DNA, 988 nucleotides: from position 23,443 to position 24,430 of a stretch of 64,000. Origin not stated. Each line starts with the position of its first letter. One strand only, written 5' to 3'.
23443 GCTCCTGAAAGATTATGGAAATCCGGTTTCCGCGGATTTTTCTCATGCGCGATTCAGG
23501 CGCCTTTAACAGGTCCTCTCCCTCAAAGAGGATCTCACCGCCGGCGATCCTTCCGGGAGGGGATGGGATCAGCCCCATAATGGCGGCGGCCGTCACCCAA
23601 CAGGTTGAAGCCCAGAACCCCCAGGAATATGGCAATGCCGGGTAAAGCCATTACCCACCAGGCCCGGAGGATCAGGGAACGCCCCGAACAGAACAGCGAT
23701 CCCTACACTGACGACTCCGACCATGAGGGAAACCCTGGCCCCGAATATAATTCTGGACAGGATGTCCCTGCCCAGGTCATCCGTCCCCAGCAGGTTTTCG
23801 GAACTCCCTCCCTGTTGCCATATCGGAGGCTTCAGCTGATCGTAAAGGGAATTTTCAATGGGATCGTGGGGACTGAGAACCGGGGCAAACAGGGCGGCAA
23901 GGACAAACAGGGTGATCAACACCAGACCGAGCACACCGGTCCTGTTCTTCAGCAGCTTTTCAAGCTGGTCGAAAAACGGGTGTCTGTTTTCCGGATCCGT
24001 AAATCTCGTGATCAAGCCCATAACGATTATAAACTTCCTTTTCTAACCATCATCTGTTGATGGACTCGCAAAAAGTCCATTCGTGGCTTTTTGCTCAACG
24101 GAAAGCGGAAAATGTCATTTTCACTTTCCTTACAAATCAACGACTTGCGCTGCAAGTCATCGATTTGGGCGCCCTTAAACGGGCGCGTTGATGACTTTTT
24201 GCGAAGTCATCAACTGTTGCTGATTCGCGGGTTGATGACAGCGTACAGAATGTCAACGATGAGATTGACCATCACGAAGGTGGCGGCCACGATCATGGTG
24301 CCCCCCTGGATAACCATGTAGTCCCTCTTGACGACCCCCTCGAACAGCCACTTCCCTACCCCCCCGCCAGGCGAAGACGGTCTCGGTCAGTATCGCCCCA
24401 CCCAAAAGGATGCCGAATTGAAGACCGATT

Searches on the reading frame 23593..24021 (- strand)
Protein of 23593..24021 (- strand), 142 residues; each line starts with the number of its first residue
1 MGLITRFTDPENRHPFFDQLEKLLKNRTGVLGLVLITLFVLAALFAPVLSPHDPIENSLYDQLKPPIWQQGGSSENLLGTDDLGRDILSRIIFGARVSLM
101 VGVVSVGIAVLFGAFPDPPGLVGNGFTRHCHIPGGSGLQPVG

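Call 70: find_encoding_contigs(protein=window:23593-24021:-, flank=3000, max_places=8)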
Protein window:23593-24021:- (142 aa): 10 contigs read that carry it; 8 places shown.
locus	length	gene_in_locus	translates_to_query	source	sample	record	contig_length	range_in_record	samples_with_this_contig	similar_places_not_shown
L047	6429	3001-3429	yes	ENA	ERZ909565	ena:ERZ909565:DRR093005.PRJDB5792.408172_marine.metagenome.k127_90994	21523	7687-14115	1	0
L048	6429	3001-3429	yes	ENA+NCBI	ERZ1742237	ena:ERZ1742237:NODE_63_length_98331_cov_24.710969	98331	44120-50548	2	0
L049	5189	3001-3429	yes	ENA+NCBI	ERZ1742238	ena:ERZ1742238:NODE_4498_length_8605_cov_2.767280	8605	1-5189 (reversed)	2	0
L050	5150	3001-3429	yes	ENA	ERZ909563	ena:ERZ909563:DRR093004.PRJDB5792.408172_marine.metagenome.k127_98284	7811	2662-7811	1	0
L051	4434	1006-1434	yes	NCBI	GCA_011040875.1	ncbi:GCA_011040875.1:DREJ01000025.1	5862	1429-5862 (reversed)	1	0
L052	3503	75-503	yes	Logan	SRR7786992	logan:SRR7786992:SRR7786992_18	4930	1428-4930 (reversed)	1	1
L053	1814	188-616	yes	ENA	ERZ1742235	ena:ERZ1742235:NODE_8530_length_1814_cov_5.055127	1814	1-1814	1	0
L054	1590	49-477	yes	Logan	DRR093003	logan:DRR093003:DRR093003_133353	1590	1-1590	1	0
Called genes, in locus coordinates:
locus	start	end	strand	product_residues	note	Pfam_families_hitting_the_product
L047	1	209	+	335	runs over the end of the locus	PF01032:FecCD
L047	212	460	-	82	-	-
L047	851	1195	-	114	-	PF07238:PilZ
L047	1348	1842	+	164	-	PF05598:DUF772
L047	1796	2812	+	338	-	PF13586:DDE_Tnp_1_2, PF00528:BPD_transp_1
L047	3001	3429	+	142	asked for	PF12911:OppC_N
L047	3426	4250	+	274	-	PF00005:ABC_tran, PF13304:AAA_21 (weak), PF08352:oligo_HPY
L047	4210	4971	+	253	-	PF02463:SMC_N (weak), PF00005:ABC_tran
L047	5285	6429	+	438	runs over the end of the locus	PF05697:Trigger_N, PF00254:FKBP_C, PF05698:Trigger_C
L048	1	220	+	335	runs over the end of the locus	PF01032:FecCD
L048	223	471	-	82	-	-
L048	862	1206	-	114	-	PF07238:PilZ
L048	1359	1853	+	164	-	PF05598:DUF772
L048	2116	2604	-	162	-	-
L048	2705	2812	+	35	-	-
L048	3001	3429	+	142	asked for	PF12911:OppC_N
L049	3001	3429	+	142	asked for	PF12911:OppC_N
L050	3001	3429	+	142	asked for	PF12911:OppC_N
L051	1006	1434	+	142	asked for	PF12911:OppC_N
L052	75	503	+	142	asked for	PF12911:OppC_N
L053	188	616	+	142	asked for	PF12911:OppC_N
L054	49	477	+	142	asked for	PF12911:OppC_N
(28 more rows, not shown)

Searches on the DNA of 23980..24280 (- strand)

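Call 27: search_rna_families(source=window, start=23980, end=24280, threshold=evalue, max_evalue=10)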
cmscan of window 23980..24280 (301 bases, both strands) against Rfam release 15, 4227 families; matches with E-value up to 10: 4.
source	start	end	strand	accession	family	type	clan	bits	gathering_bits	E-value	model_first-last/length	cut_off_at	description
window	24184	24225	+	RF01136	sR28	Gene; snRNA; snoRNA; CD-box;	-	13.6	39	0.25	1-55/55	no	Small nucleolar RNA sR28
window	24182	24247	+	RF00576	SNORD71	Gene; snRNA; snoRNA; HACA-box;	-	13.5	34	5.6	1-86/86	no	Small nucleolar RNA SNORD71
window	24110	24127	-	RF03725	mir-7094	Gene; miRNA;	-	13.4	90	5.6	22-39/60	no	mir-7094 microRNA precursor family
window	24050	24078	-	RF01977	HOTAIRM1_3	Gene; lncRNA;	-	9.7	37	6.6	1-59/59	no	HOX antisense intergenic RNA myeloid 1 conserved region 3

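Call 51: search_dna_similar(query=window:24057-24212:-, collection=plasmids, mode=distant, max_evalue=0.01)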
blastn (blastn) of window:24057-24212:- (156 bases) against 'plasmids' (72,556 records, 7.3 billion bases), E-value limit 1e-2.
No match.

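Call 83: build_rna_model(alignment_id=A1, structure=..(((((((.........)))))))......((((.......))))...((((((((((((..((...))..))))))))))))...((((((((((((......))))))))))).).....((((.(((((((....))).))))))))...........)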
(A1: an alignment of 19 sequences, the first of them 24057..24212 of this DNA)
Model R1 built from alignment A1 (19 sequences, 162 columns); structure: as given.
model positions 156; base pairs 48; branch points 4; effective number of sequences 1.36; information 0.59 bits per position. Calibrated on 0.2 Mb of random sequence (short: E-values are rough).
structure used (alignment columns):
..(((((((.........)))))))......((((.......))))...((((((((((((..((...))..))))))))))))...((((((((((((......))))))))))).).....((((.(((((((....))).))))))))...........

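Call 84: search_with_rna_model(model_id=R1, source=window, filters=off, max_evalue=10)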
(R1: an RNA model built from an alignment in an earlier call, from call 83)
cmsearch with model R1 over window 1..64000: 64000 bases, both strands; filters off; matches with E-value up to 10: 17.
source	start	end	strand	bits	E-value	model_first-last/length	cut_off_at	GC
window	24057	24212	-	177.4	6e-43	1-156/156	no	0.46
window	58698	58872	-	101.4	6.4e-24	1-156/156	no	0.46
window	57329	57450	-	45.3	7.5e-10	1-156/156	no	0.44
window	24058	24213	+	32.4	1.3e-06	1-156/156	no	0.46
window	58849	58964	+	16.3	0.014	1-156/156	no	0.47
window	58768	58795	+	12.6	0.12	85-112/156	no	0.39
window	42331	42404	-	12.4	0.13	1-156/156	no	0.47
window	34672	34833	-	10.3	0.43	1-156/156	no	0.46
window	25391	25537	-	8.1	1.6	1-156/156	no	0.52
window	57373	57398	+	7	2.9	86-111/156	no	0.27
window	24769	24795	-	6.3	4.3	50-76/156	no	0.44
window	3750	3884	+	6.2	4.7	1-156/156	no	0.53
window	52145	52256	+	5.9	5.5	1-156/156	no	0.58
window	29650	29668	+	5.7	6.2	24-42/156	no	0.53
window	14171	14190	-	5.6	6.4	89-108/156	no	0.65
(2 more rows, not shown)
